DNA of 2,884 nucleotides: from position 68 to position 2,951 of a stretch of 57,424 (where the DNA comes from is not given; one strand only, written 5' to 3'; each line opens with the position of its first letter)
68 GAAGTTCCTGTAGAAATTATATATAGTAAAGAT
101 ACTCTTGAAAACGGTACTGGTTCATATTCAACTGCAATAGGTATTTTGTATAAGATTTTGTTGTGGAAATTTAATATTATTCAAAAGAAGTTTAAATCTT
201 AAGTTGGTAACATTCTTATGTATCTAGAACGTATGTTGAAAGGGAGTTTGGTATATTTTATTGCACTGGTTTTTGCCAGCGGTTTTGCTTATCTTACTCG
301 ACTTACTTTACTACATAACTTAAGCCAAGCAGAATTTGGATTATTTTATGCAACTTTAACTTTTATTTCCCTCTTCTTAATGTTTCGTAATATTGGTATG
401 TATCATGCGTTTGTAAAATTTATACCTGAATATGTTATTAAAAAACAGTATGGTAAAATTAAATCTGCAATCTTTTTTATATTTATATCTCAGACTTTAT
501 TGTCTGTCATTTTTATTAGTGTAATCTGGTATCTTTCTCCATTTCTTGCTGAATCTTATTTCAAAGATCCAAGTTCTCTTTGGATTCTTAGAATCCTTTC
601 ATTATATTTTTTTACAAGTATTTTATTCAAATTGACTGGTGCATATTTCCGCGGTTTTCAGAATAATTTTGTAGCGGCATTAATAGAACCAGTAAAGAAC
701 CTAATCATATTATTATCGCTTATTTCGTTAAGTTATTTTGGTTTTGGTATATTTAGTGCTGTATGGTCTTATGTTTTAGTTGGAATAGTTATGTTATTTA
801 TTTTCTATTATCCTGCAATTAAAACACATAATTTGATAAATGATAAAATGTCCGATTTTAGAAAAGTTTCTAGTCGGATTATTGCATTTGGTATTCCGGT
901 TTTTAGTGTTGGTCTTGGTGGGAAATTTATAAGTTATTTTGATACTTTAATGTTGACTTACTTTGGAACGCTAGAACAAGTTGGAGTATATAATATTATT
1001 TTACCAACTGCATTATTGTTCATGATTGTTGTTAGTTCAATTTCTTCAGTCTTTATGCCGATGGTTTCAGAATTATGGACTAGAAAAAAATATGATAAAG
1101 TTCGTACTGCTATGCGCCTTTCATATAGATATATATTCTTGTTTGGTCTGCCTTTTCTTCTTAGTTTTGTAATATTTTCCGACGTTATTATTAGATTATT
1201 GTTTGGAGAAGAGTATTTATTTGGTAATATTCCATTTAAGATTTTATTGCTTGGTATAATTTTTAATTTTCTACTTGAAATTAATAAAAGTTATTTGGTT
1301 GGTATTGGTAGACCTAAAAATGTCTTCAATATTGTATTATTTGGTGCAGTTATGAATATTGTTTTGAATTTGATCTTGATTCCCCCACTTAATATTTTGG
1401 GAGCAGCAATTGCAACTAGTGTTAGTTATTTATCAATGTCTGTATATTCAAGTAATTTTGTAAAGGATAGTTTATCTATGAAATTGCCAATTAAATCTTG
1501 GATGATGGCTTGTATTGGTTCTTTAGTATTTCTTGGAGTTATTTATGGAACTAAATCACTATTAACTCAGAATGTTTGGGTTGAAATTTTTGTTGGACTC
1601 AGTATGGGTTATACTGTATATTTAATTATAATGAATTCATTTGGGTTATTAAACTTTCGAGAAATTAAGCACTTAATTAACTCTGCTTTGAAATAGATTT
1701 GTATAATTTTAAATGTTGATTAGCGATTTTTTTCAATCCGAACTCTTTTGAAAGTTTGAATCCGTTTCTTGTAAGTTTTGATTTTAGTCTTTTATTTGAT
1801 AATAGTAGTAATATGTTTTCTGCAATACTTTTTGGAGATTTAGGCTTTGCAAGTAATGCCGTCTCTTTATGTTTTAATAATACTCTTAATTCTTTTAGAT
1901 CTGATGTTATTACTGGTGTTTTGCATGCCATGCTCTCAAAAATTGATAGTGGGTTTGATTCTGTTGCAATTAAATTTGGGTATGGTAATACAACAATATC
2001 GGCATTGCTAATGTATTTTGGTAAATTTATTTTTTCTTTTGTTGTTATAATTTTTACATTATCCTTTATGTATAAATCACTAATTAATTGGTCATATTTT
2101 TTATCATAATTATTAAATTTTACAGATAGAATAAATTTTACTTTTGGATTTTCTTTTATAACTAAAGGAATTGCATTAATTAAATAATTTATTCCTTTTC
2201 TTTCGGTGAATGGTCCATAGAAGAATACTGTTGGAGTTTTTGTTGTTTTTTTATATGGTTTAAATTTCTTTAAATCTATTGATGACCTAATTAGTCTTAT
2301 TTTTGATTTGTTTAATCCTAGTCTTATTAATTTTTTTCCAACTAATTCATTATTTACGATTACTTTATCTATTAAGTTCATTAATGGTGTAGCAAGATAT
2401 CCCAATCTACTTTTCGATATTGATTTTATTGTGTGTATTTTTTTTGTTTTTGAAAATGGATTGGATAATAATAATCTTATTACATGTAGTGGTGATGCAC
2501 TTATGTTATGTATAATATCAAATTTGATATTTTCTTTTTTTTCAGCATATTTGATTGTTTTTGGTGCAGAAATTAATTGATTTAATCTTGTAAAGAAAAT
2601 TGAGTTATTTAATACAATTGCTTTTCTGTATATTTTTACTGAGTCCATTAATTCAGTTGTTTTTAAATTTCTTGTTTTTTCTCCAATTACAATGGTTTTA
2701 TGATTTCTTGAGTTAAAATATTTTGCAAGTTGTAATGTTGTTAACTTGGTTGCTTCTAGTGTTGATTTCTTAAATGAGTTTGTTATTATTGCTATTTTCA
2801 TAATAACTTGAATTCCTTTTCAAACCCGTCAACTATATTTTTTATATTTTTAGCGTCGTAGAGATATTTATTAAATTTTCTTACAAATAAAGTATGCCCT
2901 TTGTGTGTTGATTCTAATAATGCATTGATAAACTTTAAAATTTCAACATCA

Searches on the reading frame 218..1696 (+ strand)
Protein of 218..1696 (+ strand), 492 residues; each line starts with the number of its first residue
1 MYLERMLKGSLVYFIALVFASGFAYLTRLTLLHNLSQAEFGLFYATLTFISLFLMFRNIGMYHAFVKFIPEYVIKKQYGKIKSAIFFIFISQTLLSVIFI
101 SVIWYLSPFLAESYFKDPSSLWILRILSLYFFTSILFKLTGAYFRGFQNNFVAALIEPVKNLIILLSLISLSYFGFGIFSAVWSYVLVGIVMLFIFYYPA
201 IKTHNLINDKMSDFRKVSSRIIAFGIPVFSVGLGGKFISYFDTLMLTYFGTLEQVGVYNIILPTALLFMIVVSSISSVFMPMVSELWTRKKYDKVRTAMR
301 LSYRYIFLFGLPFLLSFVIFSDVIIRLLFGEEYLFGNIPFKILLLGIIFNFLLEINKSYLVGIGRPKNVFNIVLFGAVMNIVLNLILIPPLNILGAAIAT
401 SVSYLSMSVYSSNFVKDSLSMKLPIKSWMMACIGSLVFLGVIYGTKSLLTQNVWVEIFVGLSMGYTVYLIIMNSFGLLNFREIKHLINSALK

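Call 9: search_protein_families(library=pfam, proteins=[window:218-1696:+], max_evalue=0.00001)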
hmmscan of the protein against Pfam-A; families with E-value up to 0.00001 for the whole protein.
window:218-1696:+ (492 aa): 4 families
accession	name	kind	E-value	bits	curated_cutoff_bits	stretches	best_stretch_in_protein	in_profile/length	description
PF01943.22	Polysacc_synt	-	1.5e-22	80.8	28.2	1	7-287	2-274/274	Polysaccharide biosynthesis protein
PF13440.11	Polysacc_synt_3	-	7.8e-22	78.3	23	1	35-334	6-289/293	Polysaccharide biosynthesis protein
PF01554.23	MatE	-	2.4e-13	50.5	24.9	1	237-386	11-161/161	MatE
PF03023.19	MurJ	-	2.1e-07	30.4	27.4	1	68-456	37-443/451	Lipid II flippase MurJ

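Call 28: search_protein_families(library=ncbifam, proteins=[window:218-1696:+], max_evalue=0.00001)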
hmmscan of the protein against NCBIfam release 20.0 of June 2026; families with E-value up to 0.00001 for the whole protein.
window:218-1696:+ (492 aa): 4 families
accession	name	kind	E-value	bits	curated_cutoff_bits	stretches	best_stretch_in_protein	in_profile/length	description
TIGR02900.1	spore_V_B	equivalog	1.7e-25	89.8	372.3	1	7-470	2-487/488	stage V sporulation protein B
TIGR00797.1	matE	subfamily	6.6e-12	45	147.4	1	236-430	10-207/396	MATE family efflux transporter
TIGR01695.1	murJ_mviN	equivalog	9.1e-07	27.9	235.55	1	56-476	54-490/506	murein biosynthesis integral membrane protein MurJ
NF007130.1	PRK09575.1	equivalog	1.7e-06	27.6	445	0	164-328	170-337/435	MATE family efflux transporter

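Call 67: find_encoding_contigs(protein=window:218-1696:+, flank=10000, max_places=3)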
Protein window:218-1696:+ (492 aa): 23 contigs read that carry it; 3 places shown.
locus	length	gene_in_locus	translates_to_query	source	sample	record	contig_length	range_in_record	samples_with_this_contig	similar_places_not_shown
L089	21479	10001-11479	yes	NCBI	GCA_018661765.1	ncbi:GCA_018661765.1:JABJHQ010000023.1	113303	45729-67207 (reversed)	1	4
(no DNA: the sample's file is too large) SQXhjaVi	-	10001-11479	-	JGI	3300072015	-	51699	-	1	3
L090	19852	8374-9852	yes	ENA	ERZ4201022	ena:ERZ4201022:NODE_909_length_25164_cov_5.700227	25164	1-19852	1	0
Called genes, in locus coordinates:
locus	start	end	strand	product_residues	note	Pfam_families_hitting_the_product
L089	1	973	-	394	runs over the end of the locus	-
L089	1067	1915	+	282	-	PF01944:SpoIIM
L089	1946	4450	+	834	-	PF02516:STT3, PF13231:PMT_2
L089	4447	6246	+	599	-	-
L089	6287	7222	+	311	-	PF01073:3Beta_HSD, PF01370:Epimerase, PF02719:Polysacc_synt_2 (faint), PF04321:RmlD_sub_bind (weak), PF07993:NAD_binding_4 (faint), PF16363:GDP_Man_Dehyd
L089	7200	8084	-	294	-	PF01073:3Beta_HSD, PF01370:Epimerase, PF02719:Polysacc_synt_2, PF04321:RmlD_sub_bind, PF13460:NAD_binding_10, PF16363:GDP_Man_Dehyd, PF07993:NAD_binding_4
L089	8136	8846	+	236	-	PF13641:Glyco_tranf_2_3 (weak), PF00535:Glycos_transf_2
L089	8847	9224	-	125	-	PF04138:GtrA_DPMS_TM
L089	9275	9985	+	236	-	PF00535:Glycos_transf_2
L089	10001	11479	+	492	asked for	PF01943:Polysacc_synt, PF13440:Polysacc_synt_3, PF03023:MurJ, PF01554:MatE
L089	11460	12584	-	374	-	PF13439:Glyco_transf_4, PF00534:Glycos_transf_1, PF13692:Glyco_trans_1_4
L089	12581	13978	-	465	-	PF05159:Capsule_synth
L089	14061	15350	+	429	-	PF02223:Thymidylate_kin (weak)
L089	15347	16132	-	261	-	PF00535:Glycos_transf_2 (weak), PF11735:CAP59_mtransfer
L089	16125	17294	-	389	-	PF01041:DegT_DnrJ_EryC1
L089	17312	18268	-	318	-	PF01370:Epimerase, PF04321:RmlD_sub_bind, PF05368:NmrA (weak), PF16363:GDP_Man_Dehyd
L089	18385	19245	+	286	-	PF00534:Glycos_transf_1, PF13692:Glyco_trans_1_4 (weak)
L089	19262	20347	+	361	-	-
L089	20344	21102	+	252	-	PF02348:CTP_transf_3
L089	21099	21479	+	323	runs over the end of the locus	PF03102:NeuB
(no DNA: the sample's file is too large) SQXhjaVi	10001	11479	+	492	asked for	PF01943:Polysacc_synt, PF13440:Polysacc_synt_3, PF03023:MurJ, PF01554:MatE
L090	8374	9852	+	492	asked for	PF01943:Polysacc_synt, PF13440:Polysacc_synt_3, PF03023:MurJ, PF01554:MatE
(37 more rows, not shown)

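Call 70: search_protein_families(library=ncbifam, proteins=[L089:6287-7222:+, L089:7200-8084:-, L089:1946-4450:+, L089:4447-6246:+, L089:8136-8846:+, L089:9275-9985:+, L089:8847-9224:-], max_evalue=0.00001)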
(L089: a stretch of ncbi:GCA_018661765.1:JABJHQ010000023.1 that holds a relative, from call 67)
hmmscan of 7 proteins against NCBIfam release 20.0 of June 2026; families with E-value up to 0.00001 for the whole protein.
L089:6287-7222:+ (311 aa): 20 families
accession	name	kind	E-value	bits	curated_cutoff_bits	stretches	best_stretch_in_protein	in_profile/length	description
TIGR01181.1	dTDP_gluc_dehyt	equivalog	2.5e-43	148.4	365.1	1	4-309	2-311/321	dTDP-glucose 4,6-dehydratase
TIGR04180.1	EDH_00030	hypoth_equivalog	1.5e-34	119.5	475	1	4-294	1-294/297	NAD-dependent 4,6-dehydratase LegB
TIGR01179.1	galE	equivalog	2.2e-30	105.6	262.3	1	4-299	2-315/332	UDP-glucose 4-epimerase GalE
NF011728.1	PRK15181.1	equivalog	5.8e-27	94.6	760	1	4-309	18-337/348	Vi polysaccharide biosynthesis UDP-N-acetylglucosaminuronic acid C-4 epimerase TviC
NF008872.0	PRK11908.1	equivalog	1.4e-25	90.1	294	1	1-309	1-335/349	bifunctional UDP-4-keto-pentose/UDP-xylose synthase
NF005998.1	PRK08125.1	equivalog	3.4e-25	88.5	777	1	3-309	317-649/649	bifunctional UDP-4-amino-4-deoxy-L-arabinose formyltransferase/UDP-glucuronic acid oxidase ArnA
NF007490.0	PRK10084.1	subfamily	4.1e-22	78.7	649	1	4-309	3-334/361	dTDP-glucose 4,6-dehydratase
NF007582.0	PRK10217.1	equivalog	5e-22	78.5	698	1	1-254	1-264/355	dTDP-glucose 4,6-dehydratase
TIGR02197.1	heptose_epim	equivalog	1.2e-21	77.3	274.6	1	4-302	1-306/316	ADP-glyceromanno-heptose 6-epimerase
TIGR01472.1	gmd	equivalog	4.2e-15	55.8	415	1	4-263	3-271/342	GDP-mannose 4,6-dehydratase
NF047922.1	GDPFucSynFcl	equivalog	5e-15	55.7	500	1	69-308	52-300/308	GDP-L-fucose synthase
NF007956.0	PRK10675.1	subfamily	1.3e-13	50.9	394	1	3-190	2-194/338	UDP-glucose 4-epimerase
TIGR02622.1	CDP_4_6_dhtase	equivalog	2.2e-12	46.8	278.45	1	2-310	5-331/352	CDP-glucose 4,6-dehydratase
NF043036.1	ErythonDh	equivalog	2.4e-12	46.7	325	1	4-176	3-176/321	D-erythronate dehydrogenase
TIGR04130.1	FnlA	equivalog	1.8e-09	36.9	730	1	3-258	6-240/337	UDP-N-acetylglucosamine 4,6-dehydratase/5-epimerase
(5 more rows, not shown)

L089:7200-8084:- (294 aa): 28 families (the best 25 are shown)
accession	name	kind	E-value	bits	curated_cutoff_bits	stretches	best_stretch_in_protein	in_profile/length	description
TIGR01181.1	dTDP_gluc_dehyt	equivalog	4.8e-47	160.6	365.1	1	2-289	1-309/321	dTDP-glucose 4,6-dehydratase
TIGR01179.1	galE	equivalog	7.6e-37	126.9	262.3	1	2-291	1-325/332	UDP-glucose 4-epimerase GalE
TIGR02197.1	heptose_epim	equivalog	9.4e-37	126.8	274.6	1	3-286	1-308/316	ADP-glyceromanno-heptose 6-epimerase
TIGR04180.1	EDH_00030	hypoth_equivalog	6.8e-33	114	475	1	3-278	1-296/297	NAD-dependent 4,6-dehydratase LegB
NF008872.0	PRK11908.1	equivalog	1.3e-22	80.4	294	1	2-291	3-335/349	bifunctional UDP-4-keto-pentose/UDP-xylose synthase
TIGR01214.1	rmlD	equivalog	3.8e-22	78.7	224.05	1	3-215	2-199/285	dTDP-4-dehydrorhamnose reductase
NF043036.1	ErythonDh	equivalog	2.6e-21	76.1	325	1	1-164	1-178/321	D-erythronate dehydrogenase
TIGR02622.1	CDP_4_6_dhtase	equivalog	3.6e-21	75.7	278.45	1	2-291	6-330/352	CDP-glucose 4,6-dehydratase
NF007490.0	PRK10084.1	subfamily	2.5e-20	72.8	649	1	1-290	1-333/361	dTDP-glucose 4,6-dehydratase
NF007956.0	PRK10675.1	subfamily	2.9e-20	72.7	394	1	1-149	1-163/338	UDP-glucose 4-epimerase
NF047922.1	GDPFucSynFcl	equivalog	6.1e-20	71.9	500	1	3-289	5-299/308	GDP-L-fucose synthase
NF007582.0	PRK10217.1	equivalog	2.8e-19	69.4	698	1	2-289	3-329/355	dTDP-glucose 4,6-dehydratase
NF011728.1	PRK15181.1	equivalog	4.5e-19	68.6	760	1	3-288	18-334/348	Vi polysaccharide biosynthesis UDP-N-acetylglucosaminuronic acid C-4 epimerase TviC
TIGR01746.1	Thioester-redct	subfamily_domain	2e-15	56.9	213.35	1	56-212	83-246/371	thioester reductase domain-containing protein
NF042423.1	oxyalk_red_Shew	equivalog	1e-14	54.4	580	1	2-206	10-214/331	2-alkyl-3-oxoalkanoate reductase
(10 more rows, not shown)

L089:1946-4450:+ (834 aa): 1 family
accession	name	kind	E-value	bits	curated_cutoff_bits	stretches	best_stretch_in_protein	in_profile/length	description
TIGR04154.1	archaeo_STT3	subfamily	6.6e-34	117.4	450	1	36-574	3-554/831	oligosaccharyl transferase, archaeosortase A system-associated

L089:4447-6246:+ (599 aa): 0 families

L089:8136-8846:+ (236 aa): 10 families
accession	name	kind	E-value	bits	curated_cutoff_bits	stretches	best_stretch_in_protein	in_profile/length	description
TIGR04182.1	glyco_TIGR04182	equivalog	5.9e-37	127.6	325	1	10-224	3-211/293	S-layer glycoprotein N-glycosyltransferase AglJ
NF041391.1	DPhHxTase_Halo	equivalog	6.5e-33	113.5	375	1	13-222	1-200/213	dolichyl-phosphate hexose transferase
NF058614.1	PPMAGASynPpgS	equivalog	5.5e-16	58.7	370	1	12-223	5-215/226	polyprenyl-phospho-N-acetylgalactosaminyl synthase PpgS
NF010496.0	PRK13915.1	equivalog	4.2e-14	52.3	262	1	4-97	28-128/307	glucosyl-3-phosphoglycerate synthase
NF007986.1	PRK10714.1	equivalog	1.5e-11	43.9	529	1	9-126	8-130/316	undecaprenyl-phosphate 4-deoxy-4-formamido-L-arabinose transferase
TIGR04283.1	glyco_like_mftF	equivalog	1.3e-09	38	182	1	9-112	1-99/221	TIGR04283 family arsenosugar biosynthesis glycosyltransferase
NF047588.1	GlcsyltransPgfSStrep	equivalog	2.7e-08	33.4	500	1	9-213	3-204/308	glycosyltransferase PgfS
NF007482.0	PRK10073.1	equivalog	7.9e-08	31.7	423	1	4-122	3-122/334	glycosyltransferase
TIGR03937.1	PgaC_IcaA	equivalog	1.6e-07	30.7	422.3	1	4-97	42-137/407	poly-beta-1,6-N-acetyl-D-glucosamine synthase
NF038302.1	EPS_HpsE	equivalog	7.9e-07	28.3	300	1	12-97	6-98/307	hormogonium polysaccharide biosynthesis glycosyltransferase HpsE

L089:9275-9985:+ (236 aa): 16 families
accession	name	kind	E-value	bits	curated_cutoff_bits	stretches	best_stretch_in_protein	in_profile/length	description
NF058614.1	PPMAGASynPpgS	equivalog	7e-51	172.8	370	1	7-209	2-207/226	polyprenyl-phospho-N-acetylgalactosaminyl synthase PpgS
TIGR04182.1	glyco_TIGR04182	equivalog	4.2e-23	82.2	325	1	9-198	4-190/293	S-layer glycoprotein N-glycosyltransferase AglJ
NF041391.1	DPhHxTase_Halo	equivalog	1.7e-14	53.3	375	1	13-197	3-182/213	dolichyl-phosphate hexose transferase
NF047588.1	GlcsyltransPgfSStrep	equivalog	1.6e-12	47.3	500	1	10-168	6-168/308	glycosyltransferase PgfS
TIGR03937.1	PgaC_IcaA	equivalog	6.4e-11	41.8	422.3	1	6-109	46-153/407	poly-beta-1,6-N-acetyl-D-glucosamine synthase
TIGR01556.1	rhamnosyltran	subfamily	2.4e-10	40.1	200.55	1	18-145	8-136/281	rhamnosyltransferase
NF041875.1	EPS_EpsD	equivalog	3.4e-10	39.9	370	1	10-117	4-115/325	exopolysaccharide biosynthesis glycosyltransferase EpsD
TIGR03469.1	HpnB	hypoth_equivalog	1e-09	38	379.25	1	6-113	45-167/386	hopene-associated glycosyltransferase HpnB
NF007986.1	PRK10714.1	equivalog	5e-09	35.6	529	1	6-109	7-118/316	undecaprenyl-phosphate 4-deoxy-4-formamido-L-arabinose transferase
NF045692.1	OglycostaseCruG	equivalog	5.7e-09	35.4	600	1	7-124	43-171/386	2'-O-glycosyltransferase CruG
TIGR04283.1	glyco_like_mftF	equivalog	1.9e-08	34.2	182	1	10-127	4-119/221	TIGR04283 family arsenosugar biosynthesis glycosyltransferase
NF050113.1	gal_furan_GlfT1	equivalog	7.7e-07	28.7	330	1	24-102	21-101/290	galactofuranosyltransferase GlfT1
NF007482.0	PRK10073.1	equivalog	8.3e-07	28.3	423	1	1-114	2-118/334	glycosyltransferase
NF041865.1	EpsU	equivalog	2.1e-06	27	700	1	4-98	38-139/394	exopolysaccharide biosynthesis GT2 family glycosyltransferase EpsU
NF047683.1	TeichurnBiosyTuaG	equivalog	7.4e-06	25.8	400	1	4-131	5-136/252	teichuronic acid biosynthesis protein TuaG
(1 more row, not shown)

L089:8847-9224:- (125 aa): 0 families

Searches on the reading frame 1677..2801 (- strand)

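Call 9: search_protein_families(library=pfam, proteins=[window:1677-2801:-], max_evalue=0.00001)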
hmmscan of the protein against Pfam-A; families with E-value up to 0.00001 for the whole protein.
window:1677-2801:- (374 aa): 3 families
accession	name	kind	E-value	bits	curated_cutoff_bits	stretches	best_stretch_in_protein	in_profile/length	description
PF00534.26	Glycos_transf_1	-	2.1e-28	99.4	26.4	1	179-349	5-171/172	Glycosyl transferases group 1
PF13692.12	Glyco_trans_1_4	-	1.6e-23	84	27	1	190-336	2-142/142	Glycosyl transferases group 1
PF13439.12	Glyco_transf_4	-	2.4e-09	37.9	28.5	1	22-178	8-169/170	Glycosyltransferase Family 4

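Call 28: search_protein_families(library=ncbifam, proteins=[window:1677-2801:-], max_evalue=0.00001)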
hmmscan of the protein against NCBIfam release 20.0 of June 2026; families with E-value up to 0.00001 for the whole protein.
window:1677-2801:- (374 aa): 17 families
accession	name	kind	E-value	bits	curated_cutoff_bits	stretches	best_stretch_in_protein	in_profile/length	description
TIGR04063.1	stp3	hypoth_equivalog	3.6e-17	62.3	442.05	1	137-350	151-374/397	TIGR04063 family PEP-CTERM/XrtA system glycosyltransferase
NF041010.1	glycosy_Agl16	equivalog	1.2e-16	60.5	575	1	135-370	125-351/352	glycosylation protein Agl16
TIGR03449.1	mycothiol_MshA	equivalog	1.6e-15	56.9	462.5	1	141-370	162-403/406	D-inositol-3-phosphate glycosyltransferase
NF041876.1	EPS_EpsE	equivalog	1.2e-14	54.4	400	1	169-354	189-380/389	exopolysaccharide biosynthesis GT4 family glycosyltransferase EpsE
TIGR04047.1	MSMEG_0565_glyc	hypoth_equivalog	3.1e-14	52.9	259.85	1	187-368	191-372/373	MSMEG_0565 family glycosyltransferase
TIGR02149.1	glgA_Coryne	subfamily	6.5e-14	51.9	302.4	1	158-370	159-390/391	glycogen synthase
TIGR03999.1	thiol_BshA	equivalog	3.3e-13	49.3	273.7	1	192-370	202-373/375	N-acetyl-alpha-D-glucosaminyl L-malate synthase BshA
NF038298.1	EPS_HpsO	equivalog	1.5e-11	43.7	575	1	189-370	201-387/388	hormogonium polysaccharide biosynthesis glycosyltransferase HpsO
NF038295.1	EPS_HpsP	equivalog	2.6e-11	43.1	550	1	179-370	197-387/388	hormogonium polysaccharide biosynthesis glycosyltransferase HpsP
TIGR03088.1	stp2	hypoth_equivalog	3.3e-11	42.9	409.05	1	160-369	154-372/374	TIGR03088 family PEP-CTERM/XrtA system glycosyltransferase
NF050063.1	ProtGlycPglJ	equivalog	4.9e-10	39.2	500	1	141-365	142-361/363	N-acetylgalactosamine-N,N'-diacetylbacillosaminyl-diphospho-undecaprenol 4-alpha-N-acetylgalactosaminyltransferase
NF047684.1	TeichurnBiosyTuaC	equivalog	9.6e-10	37.9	550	1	189-370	219-389/391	teichuronic acid biosynthesis protein TuaC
TIGR04005.1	wcaL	equivalog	4.5e-09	35.7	537.6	1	147-367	178-403/406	colanic acid biosynthesis glycosyltransferase WcaL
NF038229.1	Glyco4_Geo_Pelo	equivalog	1.6e-07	30.7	400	1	145-370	111-336/338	GPMC system family 4 glycosyltransferase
NF038011.1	PelF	equivalog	4.2e-07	29.4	100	1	156-314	270-427/489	GT4 family glycosyltransferase PelF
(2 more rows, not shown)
